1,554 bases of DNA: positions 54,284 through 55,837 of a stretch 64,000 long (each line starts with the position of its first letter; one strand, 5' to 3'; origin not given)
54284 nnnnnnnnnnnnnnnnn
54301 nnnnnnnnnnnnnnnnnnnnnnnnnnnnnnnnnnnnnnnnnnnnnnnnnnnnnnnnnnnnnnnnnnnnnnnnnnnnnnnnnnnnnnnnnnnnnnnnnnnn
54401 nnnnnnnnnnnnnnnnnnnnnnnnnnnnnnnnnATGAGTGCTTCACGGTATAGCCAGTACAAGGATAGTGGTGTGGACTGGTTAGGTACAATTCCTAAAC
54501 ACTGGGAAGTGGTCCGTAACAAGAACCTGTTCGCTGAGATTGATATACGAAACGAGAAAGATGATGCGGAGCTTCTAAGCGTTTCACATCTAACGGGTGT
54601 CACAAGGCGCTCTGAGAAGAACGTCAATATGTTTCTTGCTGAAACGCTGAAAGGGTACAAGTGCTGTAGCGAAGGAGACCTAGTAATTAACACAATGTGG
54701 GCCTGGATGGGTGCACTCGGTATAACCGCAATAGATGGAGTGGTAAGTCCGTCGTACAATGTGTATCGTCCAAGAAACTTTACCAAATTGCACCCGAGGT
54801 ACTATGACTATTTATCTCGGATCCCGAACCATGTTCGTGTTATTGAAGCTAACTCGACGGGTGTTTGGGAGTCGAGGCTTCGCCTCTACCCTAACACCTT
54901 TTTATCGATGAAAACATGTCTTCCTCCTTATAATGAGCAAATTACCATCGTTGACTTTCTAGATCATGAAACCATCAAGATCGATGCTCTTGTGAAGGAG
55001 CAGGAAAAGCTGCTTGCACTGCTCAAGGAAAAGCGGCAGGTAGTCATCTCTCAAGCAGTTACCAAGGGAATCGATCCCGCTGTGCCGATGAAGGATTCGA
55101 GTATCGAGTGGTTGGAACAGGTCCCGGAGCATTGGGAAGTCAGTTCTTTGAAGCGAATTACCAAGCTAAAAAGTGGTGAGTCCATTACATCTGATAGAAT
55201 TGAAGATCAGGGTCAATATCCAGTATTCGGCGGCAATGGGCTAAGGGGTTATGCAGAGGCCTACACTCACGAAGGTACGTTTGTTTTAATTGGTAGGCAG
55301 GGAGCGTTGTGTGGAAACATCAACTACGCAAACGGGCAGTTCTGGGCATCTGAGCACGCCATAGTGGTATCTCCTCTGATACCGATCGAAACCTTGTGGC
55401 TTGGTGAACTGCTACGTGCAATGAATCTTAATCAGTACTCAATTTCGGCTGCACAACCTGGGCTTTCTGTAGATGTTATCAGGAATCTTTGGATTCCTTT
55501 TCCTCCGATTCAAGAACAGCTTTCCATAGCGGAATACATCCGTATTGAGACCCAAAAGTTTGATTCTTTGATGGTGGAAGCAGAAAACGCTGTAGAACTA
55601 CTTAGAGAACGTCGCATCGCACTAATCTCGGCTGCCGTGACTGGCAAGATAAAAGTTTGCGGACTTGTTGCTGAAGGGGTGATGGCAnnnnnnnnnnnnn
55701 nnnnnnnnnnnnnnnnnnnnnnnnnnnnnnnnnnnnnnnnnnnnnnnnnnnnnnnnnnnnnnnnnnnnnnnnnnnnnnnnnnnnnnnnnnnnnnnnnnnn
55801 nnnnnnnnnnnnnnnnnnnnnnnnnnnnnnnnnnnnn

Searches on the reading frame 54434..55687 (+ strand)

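Call 69: search_protein_families(library=pfam, proteins=[window:54434-55687:+], max_evalue=0.001)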
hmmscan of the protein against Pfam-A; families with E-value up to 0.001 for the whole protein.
window:54434-55687:+ (418 aa): 1 family
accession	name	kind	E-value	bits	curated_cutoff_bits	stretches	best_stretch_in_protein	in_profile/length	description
PF01420.25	Methylase_S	-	8.4e-23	81.8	22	1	231-369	1-149/168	Type I restriction modification DNA specificity domain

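Call 82: search_protein_families(library=padloc, proteins=[window:54434-55687:+], max_evalue=0.001)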
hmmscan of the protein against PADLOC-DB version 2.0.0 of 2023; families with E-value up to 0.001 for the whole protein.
window:54434-55687:+ (418 aa): 96 families (the best 25 are shown)
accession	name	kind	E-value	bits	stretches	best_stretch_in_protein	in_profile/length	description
PDLC03105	Specificity_I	-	8.5e-107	356.4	1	3-414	4-443/448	Type I specificity subunit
PDLC03072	Specificity_I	-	2.9e-95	317.9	1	1-411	1-442/448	Type I specificity subunit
PDLC03090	Specificity_I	-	1.5e-82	276.2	1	5-409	3-434/434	Type I specificity subunit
PDLC03191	Specificity_I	-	1.4e-79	266.5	3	9-176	226-393/436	Type I specificity subunit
PDLC03073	Specificity_I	-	5.5e-63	211.6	3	117-251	123-255/437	Type I specificity subunit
PDLC03174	Specificity_I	-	8.7e-60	200.8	2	5-264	3-272/468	Type I specificity subunit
PDLC03142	Specificity_I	-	1.2e-50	170.7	2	159-409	191-462/483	Type I specificity subunit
PDLC03178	Specificity_I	-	1.4e-44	151.2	2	14-207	217-408/411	Type I specificity subunit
PDLC03162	Specificity_I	-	3.6e-42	142.7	2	78-286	72-271/431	Type I specificity subunit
PDLC03083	Specificity_I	-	7.2e-41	138.1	2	5-247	286-535/717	Type I specificity subunit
PDLC03147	Specificity_I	-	9.3e-41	138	2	148-256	141-249/431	Type I specificity subunit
PDLC03160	Specificity_I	-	1.7e-35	120.9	1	15-408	10-385/386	Type I specificity subunit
PDLC03093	Specificity_I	-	4.3e-32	109.6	2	259-408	214-362/374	Type I specificity subunit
PDLC03087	Specificity_I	-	1.8e-30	104.2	2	17-200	217-401/418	Type I specificity subunit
PDLC03140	Specificity_I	-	2.6e-30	104.4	2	6-210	4-209/418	Type I specificity subunit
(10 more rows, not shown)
